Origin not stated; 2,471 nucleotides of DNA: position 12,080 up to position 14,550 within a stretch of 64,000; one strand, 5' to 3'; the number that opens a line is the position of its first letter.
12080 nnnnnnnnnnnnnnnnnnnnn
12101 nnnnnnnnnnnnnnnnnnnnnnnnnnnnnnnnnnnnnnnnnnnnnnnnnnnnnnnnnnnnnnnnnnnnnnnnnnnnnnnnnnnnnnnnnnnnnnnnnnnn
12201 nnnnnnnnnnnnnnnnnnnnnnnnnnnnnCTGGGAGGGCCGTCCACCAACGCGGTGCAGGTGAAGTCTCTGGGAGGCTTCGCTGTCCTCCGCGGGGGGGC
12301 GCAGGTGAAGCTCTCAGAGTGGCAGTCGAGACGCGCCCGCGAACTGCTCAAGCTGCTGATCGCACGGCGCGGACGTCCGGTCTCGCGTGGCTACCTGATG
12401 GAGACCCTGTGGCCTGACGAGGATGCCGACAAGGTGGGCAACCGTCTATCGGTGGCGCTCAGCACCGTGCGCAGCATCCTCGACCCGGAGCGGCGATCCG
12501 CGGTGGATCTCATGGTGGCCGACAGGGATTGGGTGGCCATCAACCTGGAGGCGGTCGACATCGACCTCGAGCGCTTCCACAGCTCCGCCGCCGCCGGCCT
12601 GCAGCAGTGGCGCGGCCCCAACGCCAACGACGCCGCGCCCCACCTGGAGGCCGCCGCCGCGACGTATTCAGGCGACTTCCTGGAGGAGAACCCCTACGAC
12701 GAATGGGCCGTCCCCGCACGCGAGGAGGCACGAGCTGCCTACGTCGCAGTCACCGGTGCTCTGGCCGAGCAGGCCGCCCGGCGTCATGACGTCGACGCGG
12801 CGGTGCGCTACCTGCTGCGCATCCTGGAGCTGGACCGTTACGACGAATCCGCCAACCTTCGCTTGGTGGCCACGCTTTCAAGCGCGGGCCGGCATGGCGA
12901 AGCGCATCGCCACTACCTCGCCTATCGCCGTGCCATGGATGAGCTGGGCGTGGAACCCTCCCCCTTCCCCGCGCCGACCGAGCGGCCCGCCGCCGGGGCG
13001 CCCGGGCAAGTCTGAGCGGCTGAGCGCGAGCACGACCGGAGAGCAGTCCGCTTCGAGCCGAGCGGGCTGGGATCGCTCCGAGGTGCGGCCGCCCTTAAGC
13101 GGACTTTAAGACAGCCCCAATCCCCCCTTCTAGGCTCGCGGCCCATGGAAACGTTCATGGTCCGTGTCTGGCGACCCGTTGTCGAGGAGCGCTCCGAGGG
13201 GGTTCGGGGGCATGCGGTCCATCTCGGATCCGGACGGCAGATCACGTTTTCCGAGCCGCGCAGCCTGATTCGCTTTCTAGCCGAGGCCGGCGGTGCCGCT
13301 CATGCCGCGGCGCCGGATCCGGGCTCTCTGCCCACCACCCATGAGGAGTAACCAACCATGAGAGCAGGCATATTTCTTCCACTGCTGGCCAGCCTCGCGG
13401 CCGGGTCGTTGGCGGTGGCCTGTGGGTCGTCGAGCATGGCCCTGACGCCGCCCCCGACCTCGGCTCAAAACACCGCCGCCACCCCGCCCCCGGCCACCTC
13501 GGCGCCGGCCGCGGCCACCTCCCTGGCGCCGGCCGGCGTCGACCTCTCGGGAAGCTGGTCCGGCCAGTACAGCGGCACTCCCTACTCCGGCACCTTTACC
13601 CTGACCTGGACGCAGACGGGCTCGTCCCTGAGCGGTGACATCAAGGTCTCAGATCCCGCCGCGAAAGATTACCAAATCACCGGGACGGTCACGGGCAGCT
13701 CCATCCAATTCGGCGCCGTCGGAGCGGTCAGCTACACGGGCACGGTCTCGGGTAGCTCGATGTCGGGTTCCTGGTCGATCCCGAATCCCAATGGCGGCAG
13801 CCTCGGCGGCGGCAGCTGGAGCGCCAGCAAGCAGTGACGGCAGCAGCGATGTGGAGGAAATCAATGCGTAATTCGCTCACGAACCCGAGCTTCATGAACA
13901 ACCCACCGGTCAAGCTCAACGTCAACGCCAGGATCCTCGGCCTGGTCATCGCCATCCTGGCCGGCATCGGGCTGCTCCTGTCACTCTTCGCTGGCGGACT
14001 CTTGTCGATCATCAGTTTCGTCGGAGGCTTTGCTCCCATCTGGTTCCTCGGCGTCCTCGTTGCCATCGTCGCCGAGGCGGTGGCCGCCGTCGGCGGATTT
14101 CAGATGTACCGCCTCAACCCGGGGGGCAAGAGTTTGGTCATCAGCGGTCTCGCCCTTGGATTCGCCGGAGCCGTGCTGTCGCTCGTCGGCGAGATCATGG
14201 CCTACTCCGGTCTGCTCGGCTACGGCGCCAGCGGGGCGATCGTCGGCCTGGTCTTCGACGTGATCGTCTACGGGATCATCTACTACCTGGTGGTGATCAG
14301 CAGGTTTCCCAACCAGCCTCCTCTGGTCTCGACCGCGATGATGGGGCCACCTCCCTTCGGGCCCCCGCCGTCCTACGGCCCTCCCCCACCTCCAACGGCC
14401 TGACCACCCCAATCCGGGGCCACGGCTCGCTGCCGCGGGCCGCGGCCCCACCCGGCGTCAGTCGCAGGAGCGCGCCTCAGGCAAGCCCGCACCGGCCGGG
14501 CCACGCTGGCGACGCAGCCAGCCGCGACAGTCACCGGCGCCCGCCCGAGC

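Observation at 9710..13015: Inverted SARP architecture: N-terminal P-loop STAND ATPase, then TPR, then a C-terminal winged-helix plus BTAD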

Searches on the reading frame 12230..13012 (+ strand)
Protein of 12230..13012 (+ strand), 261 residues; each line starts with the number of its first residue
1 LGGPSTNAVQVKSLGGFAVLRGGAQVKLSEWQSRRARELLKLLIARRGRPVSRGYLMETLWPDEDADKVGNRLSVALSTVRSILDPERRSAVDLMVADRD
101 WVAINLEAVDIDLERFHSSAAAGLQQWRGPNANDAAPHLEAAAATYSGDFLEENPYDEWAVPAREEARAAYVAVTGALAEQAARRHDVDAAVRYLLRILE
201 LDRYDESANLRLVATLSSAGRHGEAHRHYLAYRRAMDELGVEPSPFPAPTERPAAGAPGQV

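Call 58: search_solved_structures(query=window:12230-13012:+, max_evalue=1, show_alignments=2)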
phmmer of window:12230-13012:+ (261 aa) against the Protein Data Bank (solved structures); distinct sequences matched with E-value up to 1: 6.
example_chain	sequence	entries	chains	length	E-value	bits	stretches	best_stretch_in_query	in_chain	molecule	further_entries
2fez_A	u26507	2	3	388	0.00047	23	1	35-246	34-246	Probable regulatory protein embR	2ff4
8hvr_I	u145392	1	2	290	0.0012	21.7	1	33-246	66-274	Regulatory protein AfsR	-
7lz9_A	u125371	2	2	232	0.098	15.4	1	19-84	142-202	Putative two-component system response regulator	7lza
9gzg_A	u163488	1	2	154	0.45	13.3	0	184-230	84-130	Engineered CTPR protein with glutamic acids for conductivity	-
4n9n_A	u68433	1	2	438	0.73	12.6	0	56-100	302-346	Sterol uptake control protein 2, Lysozyme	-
5cy1_A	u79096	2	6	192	0.79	12.5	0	35-91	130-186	Transposon Tn3 resolvase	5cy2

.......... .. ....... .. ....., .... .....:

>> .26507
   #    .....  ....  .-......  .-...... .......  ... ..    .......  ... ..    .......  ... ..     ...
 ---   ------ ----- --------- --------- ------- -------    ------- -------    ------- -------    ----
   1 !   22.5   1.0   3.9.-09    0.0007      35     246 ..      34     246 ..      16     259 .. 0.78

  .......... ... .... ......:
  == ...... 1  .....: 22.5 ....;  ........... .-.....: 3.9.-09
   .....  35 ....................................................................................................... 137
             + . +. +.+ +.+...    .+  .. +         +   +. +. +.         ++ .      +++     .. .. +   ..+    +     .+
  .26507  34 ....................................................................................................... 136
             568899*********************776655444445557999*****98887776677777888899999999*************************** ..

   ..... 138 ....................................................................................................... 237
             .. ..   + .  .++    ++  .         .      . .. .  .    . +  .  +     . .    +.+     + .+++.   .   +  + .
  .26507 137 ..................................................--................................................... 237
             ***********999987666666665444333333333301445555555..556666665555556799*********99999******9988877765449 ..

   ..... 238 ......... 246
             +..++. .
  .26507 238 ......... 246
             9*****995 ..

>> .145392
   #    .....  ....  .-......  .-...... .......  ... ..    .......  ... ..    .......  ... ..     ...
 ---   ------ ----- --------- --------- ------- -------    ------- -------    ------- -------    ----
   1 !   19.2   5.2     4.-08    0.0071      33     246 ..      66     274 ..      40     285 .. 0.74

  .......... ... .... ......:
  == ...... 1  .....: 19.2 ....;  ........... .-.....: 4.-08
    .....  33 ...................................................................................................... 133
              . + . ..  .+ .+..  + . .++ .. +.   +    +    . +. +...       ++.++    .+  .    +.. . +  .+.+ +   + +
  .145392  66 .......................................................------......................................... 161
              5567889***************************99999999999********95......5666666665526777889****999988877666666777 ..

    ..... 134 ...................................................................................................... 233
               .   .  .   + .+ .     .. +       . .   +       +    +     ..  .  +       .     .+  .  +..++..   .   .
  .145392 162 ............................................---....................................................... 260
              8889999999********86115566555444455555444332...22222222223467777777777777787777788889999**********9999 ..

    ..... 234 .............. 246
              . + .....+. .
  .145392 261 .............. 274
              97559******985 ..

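Call 68: find_homologous_proteins(query=window:12242-13012:+, max_evalue=0.00001)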
Query window:12242-13012:+ (257 aa): 327 proteins with E <= 0.00001 among 8000 candidates; the best 120 are listed.
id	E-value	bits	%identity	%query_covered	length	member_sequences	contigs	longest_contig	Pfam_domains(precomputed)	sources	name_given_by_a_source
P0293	1.0e-101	358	71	94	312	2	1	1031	PF03704.24,PF00486.35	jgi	jgi:DNA-binding SARP family transcriptional activator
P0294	2.0e-100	353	68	94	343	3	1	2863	PF03704.24,PF00486.35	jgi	jgi:DNA-binding SARP family transcriptional activator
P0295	8.0e-96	338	65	99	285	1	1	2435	PF03704.24,PF00486.35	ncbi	ncbi:MAG: BTAD domain-containing putative transcriptional regulator, partial [Candidatus Dormiibacte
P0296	3.3e-91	323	65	94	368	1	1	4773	PF03704.24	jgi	jgi:DNA-binding SARP family transcriptional activator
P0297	3.8e-91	323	67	94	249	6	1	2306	PF03704.24,PF00486.35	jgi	jgi:DNA-binding SARP family transcriptional activator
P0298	5.1e-91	323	64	95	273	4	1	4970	PF03704.24,PF00486.35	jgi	jgi:DNA-binding SARP family transcriptional activator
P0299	9.8e-91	322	63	95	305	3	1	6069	PF03704.24,PF00486.35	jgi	jgi:DNA-binding SARP family transcriptional activator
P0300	3.0e-90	320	63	96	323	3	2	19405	PF03704.24,PF00486.35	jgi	jgi:DNA-binding SARP family transcriptional activator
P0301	3.9e-89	316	64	95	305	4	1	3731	PF03704.24,PF00486.35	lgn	-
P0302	4.7e-89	316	64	94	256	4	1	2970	PF03704.24,PF00486.35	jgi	jgi:DNA-binding SARP family transcriptional activator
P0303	3.2e-88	313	63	94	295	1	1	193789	PF03704.24,PF00486.35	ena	-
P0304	6.8e-88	312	65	93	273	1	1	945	PF03704.24,PF00486.35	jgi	jgi:DNA-binding SARP family transcriptional activator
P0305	9.2e-88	312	63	93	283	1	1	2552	PF03704.24,PF00486.35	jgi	jgi:DNA-binding SARP family transcriptional activator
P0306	4.1e-87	310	63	96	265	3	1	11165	PF03704.24,PF00486.35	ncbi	-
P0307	3.0e-86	307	61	95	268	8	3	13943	PF03704.24,PF00486.35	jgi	jgi:DNA-binding SARP family transcriptional activator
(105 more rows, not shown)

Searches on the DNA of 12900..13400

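Call 72: search_rna_families(source=window, start=12900, end=13400, threshold=evalue, max_evalue=1)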
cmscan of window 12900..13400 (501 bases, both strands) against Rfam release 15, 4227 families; matches with E-value up to 1: 0.
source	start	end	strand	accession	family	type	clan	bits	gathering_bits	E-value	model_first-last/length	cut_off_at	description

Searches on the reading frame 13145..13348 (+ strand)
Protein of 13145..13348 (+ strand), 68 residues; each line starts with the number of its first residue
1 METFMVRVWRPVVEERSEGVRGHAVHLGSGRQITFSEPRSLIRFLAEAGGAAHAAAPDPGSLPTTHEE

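Call 13: search_protein_families(library=pfam, proteins=[window:13145-13348:+], max_evalue=0.01)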
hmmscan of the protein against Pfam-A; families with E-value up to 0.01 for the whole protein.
window:13145-13348:+ (68 aa): 0 families

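Call 36: find_homologous_proteins(query=window:13145-13348:+, max_evalue=0.001)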
Query window:13145-13348:+ (68 aa): 24 proteins with E <= 0.001 among 25 candidates.
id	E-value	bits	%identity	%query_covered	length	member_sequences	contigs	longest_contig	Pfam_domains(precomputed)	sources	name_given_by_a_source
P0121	1.0e-37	145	100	100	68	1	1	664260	-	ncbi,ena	-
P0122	1.4e-25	106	79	100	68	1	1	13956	-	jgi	jgi:hypothetical protein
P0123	8.6e-25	104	78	100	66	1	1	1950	-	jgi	jgi:hypothetical protein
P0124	3.7e-24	102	76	100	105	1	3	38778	-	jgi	jgi:hypothetical protein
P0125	7.5e-24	101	76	100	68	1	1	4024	-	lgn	-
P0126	3.1e-23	99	76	100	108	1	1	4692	-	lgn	-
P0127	2.6e-21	93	69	100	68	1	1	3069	-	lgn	-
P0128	8.1e-16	75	80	66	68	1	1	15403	-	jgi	jgi:hypothetical protein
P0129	3.0e-15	74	60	100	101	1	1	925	-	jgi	jgi:hypothetical protein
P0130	5.0e-15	73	63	100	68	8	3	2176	-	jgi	jgi:hypothetical protein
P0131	2.2e-14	71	79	71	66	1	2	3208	-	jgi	jgi:hypothetical protein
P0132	5.6e-14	70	67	93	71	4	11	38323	-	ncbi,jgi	ncbi:MAG: hypothetical protein WB802_15010 [Candidatus Dormiibacterota bacterium]|jgi:hypothetical p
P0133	6.4e-14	69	59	100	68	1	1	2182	-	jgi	jgi:hypothetical protein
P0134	2.0e-13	68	75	71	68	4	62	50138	-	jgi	jgi:hypothetical protein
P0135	6.3e-13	66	56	100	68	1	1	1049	-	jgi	jgi:hypothetical protein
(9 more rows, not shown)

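Call 40: search_protein_families(library=padloc, proteins=[window:13145-13348:+], max_evalue=0.01)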
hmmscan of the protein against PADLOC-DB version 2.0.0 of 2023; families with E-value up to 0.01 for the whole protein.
window:13145-13348:+ (68 aa): 0 families

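Call 49: search_protein_representatives(alignment_id=A2)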
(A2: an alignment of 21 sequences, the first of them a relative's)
Query: 21 sequences, 68 profile positions. Proteins with E-value up to 0.001 (for the whole library): 216; up to 1e-10: 23; up to 1e-30: 0. The best 150 are listed.
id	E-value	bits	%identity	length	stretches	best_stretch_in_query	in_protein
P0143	3.2e-27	110.5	-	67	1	5-68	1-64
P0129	2.7e-25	104.3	-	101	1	1-66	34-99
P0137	1.2e-23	99.1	-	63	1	5-68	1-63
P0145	3.1e-19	84.9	-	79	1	1-60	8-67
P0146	3.4e-19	84.8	-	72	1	1-65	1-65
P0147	5.9e-19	84.0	-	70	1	1-62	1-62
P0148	8.8e-17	77.0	-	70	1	1-55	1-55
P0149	3.2e-16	75.2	-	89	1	1-54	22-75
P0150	9.3e-16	73.8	-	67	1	1-60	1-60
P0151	6.5e-15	71.1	-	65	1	1-55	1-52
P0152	3.0e-14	68.9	-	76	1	1-56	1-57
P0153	4.3e-14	68.4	-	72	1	1-59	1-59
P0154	5.9e-14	68.0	-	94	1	2-59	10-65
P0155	2.4e-13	66.0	-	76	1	5-57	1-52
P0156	1.6e-12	63.4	-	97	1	1-48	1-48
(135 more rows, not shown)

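Call 56: predict_structure(alignment_id=A2)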
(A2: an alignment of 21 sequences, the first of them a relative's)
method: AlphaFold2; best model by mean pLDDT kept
length: 68 residues; sequences in the alignment: 21
mean_pLDDT: 73.9   pTM: 0.57
mean pLDDT of the five models: 73.9, 72.6, 72.3, 69.5, 67.1
residues with pLDDT >= 90: 28; 70-90: 13; 50-70: 11; < 50: 16
segments of 3 or more residues with pLDDT < 50: 53-68
pLDDT, mean of each block of 10 residues (from residue 1): 88 65 93 92 87 45 41
secondary structure, 60 per line:
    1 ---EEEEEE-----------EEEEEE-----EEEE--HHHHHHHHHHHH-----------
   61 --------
elements in order: E4-9 E21-26 E32-35 H38-49

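Call 61: fold_search(model_id=the predicted structure, library=pdb)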
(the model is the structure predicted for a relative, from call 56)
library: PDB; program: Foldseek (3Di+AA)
matches with E <= 10: 773; with E <= 0.001: 0
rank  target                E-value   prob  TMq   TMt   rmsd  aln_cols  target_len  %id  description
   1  7t9h_B                4.2e-01  0.57  0.36  0.21   4.0        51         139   22  HIV Integrase in complex with Compound-15 (released 2022-04-06)
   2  8a1p_D                4.2e-01  0.57  0.37  0.21   4.2        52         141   21  HIV-1 Integrase Catalytic Core Domain and C-Terminal Domain in Complex with Allosteric Integrase Inhibitor BI-D (released 2023-02-01)
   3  8cbs_D                4.2e-01  0.54  0.36  0.21   4.2        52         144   21  HIV-1 Integrase Catalytic Core Domain and C-Terminal Domain in Complex with Allosteric Integrase Inhibitor MUT871 (released 2023-06-07)
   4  8cbt_B                4.8e-01  0.51  0.36  0.21   4.1        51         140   22  HIV-1 Integrase Catalytic Core Domain and C-Terminal Domain in Complex with Allosteric Integrase Inhibitor MUT872 (released 2023-06-07)
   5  8buv_B                5.1e-01  0.51  0.36  0.21   4.0        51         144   22  HIV-1 Integrase Catalytic Core Domain and C-Terminal Domain in Complex with Allosteric Integrase Inhibitor LEDGIN 3 (released 2023-12-13)
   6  6rwo_D                5.1e-01  0.47  0.36  0.15   4.2        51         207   20  SIVrcm intasome (Q148H/G140S) in complex with bictegravir (released 2020-02-05)
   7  6rwl_D                5.8e-01  0.44  0.36  0.15   4.1        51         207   20  SIVrcm intasome (released 2020-02-05)
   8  9bgk_E                6.5e-01  0.28  0.34  0.05   5.3        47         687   15  Structure of V.cholera DdmDE (2D:1E) in complex with DNA (released 2024-10-23)
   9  7d8k_MODEL_1_A        7.4e-01  0.41  0.34  0.34   4.2        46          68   15  Solution structure of the methyl-CpG binding domain of MBD6 from Arabidopsis thaliana (released 2021-10-20)
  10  8cbr_D                7.4e-01  0.41  0.36  0.21   4.1        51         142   22  HIV-1 Integrase Catalytic Core Domain and C-Terminal Domain in Complex with Allosteric Integrase Inhibitor BDM-2 (released 2023-06-07)
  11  8fnh_A                7.4e-01  0.41  0.37  0.13   4.2        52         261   21  Structure of Q148K HIV-1 intasome with Dolutegravir bound (released 2023-08-09)
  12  2yzt                  7.9e-01  0.44  0.37  0.38   4.0        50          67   18  Crystal structure of uncharacterized conserved protein from Thermus thermophilus HB8 (released 2007-11-06)
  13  6vlh_B                7.9e-01  0.44  0.38  0.22   4.0        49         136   20  HIV Integrase Core domain (IN) in complex with dimer-spanning ligand (released 2021-01-27)
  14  2b4j_A                8.4e-01  0.38  0.36  0.22   4.0        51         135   22  Structural basis for the recognition between HIV-1 integrase and LEDGF/p75 (released 2005-10-25)
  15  3vq9_B                8.4e-01  0.38  0.36  0.21   4.0        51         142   22  HIV-1 IN core domain in complex with 6-fluoro-1,3-benzothiazol-2-amine (released 2013-01-30)
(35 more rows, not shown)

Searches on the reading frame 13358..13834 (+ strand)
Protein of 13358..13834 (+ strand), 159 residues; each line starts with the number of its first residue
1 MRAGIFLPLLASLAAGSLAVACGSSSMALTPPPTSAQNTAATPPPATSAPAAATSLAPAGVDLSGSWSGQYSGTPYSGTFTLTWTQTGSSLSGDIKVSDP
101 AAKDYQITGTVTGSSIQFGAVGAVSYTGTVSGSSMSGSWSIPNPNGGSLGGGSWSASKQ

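Call 13: search_protein_families(library=pfam, proteins=[window:13358-13834:+], max_evalue=0.01)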
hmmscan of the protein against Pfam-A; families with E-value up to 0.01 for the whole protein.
window:13358-13834:+ (159 aa): 0 families

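Call 40: search_protein_families(library=padloc, proteins=[window:13358-13834:+], max_evalue=0.01)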
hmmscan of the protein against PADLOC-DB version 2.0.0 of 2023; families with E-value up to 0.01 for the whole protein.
window:13358-13834:+ (159 aa): 0 families

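Call 60: list_cluster_members(proteins=[P0001, P0121, window:13358-13834:+])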
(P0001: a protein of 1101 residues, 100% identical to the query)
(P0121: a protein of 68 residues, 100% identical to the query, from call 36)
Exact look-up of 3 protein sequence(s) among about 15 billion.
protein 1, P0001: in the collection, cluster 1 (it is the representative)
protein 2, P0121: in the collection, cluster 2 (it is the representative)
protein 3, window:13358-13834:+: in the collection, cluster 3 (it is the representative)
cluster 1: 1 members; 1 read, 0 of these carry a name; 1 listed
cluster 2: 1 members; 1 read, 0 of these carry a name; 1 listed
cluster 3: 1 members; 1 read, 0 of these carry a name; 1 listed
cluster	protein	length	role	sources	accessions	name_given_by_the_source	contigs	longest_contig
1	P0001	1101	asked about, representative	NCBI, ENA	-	-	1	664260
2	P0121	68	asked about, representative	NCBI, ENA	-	-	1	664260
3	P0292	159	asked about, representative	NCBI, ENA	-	-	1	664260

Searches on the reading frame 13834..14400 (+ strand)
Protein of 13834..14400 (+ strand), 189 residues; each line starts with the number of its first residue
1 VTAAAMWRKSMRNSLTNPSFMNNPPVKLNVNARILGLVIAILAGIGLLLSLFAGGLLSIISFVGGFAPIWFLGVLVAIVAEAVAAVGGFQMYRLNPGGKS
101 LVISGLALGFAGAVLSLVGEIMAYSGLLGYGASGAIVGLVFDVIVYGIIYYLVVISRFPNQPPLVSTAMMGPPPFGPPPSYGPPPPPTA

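Call 13: search_protein_families(library=pfam, proteins=[window:13834-14400:+], max_evalue=0.01)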
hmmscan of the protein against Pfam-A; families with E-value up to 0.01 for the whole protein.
window:13834-14400:+ (189 aa): 0 families

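Call 40: search_protein_families(library=padloc, proteins=[window:13834-14400:+], max_evalue=0.01)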
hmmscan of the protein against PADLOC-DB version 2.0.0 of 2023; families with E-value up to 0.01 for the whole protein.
window:13834-14400:+ (189 aa): 0 families
